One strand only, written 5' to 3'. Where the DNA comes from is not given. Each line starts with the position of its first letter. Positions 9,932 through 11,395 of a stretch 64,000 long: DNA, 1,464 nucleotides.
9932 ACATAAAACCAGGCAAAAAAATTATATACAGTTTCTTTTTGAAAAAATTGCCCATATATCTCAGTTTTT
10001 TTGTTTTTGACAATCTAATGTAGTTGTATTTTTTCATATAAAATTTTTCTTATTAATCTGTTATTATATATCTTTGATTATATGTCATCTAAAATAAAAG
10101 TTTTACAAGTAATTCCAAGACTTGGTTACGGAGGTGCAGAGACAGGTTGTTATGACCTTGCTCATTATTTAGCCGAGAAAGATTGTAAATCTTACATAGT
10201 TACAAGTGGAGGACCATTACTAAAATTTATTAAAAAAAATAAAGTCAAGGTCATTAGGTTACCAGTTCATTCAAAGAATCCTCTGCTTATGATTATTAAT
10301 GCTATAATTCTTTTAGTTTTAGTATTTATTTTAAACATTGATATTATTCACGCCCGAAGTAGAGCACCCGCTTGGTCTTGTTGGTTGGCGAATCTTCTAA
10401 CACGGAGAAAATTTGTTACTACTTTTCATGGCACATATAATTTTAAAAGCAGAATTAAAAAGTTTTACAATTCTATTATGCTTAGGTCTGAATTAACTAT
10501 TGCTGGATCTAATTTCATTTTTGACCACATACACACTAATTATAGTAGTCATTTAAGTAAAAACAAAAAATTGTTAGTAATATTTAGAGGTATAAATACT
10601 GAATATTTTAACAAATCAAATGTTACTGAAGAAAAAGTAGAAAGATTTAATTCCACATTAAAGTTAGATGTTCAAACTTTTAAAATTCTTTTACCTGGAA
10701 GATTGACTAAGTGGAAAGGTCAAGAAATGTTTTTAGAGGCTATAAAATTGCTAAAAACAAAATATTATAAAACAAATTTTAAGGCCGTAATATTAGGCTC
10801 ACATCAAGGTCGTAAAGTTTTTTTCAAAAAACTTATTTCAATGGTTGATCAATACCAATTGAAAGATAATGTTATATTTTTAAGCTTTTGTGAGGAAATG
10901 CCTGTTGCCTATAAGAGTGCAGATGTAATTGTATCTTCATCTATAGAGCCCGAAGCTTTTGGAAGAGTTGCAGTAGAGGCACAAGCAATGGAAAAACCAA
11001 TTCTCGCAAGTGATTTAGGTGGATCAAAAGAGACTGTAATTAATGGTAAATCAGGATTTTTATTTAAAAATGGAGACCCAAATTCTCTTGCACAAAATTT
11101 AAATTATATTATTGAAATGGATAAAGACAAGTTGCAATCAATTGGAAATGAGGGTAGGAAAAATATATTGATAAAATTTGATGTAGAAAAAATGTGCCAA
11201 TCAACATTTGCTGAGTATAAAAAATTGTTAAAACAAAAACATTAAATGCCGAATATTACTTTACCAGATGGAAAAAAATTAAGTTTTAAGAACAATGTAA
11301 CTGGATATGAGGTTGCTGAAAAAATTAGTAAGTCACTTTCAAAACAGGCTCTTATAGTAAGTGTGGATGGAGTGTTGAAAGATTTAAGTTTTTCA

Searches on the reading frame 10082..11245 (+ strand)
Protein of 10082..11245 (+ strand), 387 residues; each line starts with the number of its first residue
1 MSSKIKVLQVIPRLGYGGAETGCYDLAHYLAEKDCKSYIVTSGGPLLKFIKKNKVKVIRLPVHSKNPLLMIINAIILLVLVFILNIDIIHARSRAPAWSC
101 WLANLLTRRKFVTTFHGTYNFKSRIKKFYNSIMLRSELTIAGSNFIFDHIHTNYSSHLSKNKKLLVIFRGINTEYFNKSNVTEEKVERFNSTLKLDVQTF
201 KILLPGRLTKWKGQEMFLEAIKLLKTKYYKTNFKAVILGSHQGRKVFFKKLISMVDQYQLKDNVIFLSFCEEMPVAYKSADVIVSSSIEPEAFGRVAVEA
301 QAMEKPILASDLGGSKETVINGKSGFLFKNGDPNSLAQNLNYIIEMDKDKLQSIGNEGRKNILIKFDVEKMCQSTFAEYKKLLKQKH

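Call 66: search_protein_families(library=pfam, proteins=[window:10082-11245:+], max_evalue=0.001)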
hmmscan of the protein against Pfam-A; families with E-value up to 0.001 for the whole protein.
window:10082-11245:+ (387 aa): 5 families
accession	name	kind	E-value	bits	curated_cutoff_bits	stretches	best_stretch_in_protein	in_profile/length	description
PF00534.26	Glycos_transf_1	-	5.1e-35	121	26.4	1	194-360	10-171/172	Glycosyl transferases group 1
PF13692.12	Glyco_trans_1_4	-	2e-27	96.6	27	1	201-345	3-141/142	Glycosyl transferases group 1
PF13439.12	Glyco_transf_4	-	3.2e-21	76.5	28.5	1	16-174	1-169/170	Glycosyltransferase Family 4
PF13579.12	Glyco_trans_4_4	-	8.9e-07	29.8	29.7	1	17-121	1-106/158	Glycosyl transferase 4-like domain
PF20706.3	GT4-conflict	-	9.5e-06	25.3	26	1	197-317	195-318/385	Family 4 Glycosyltransferase in conflict systems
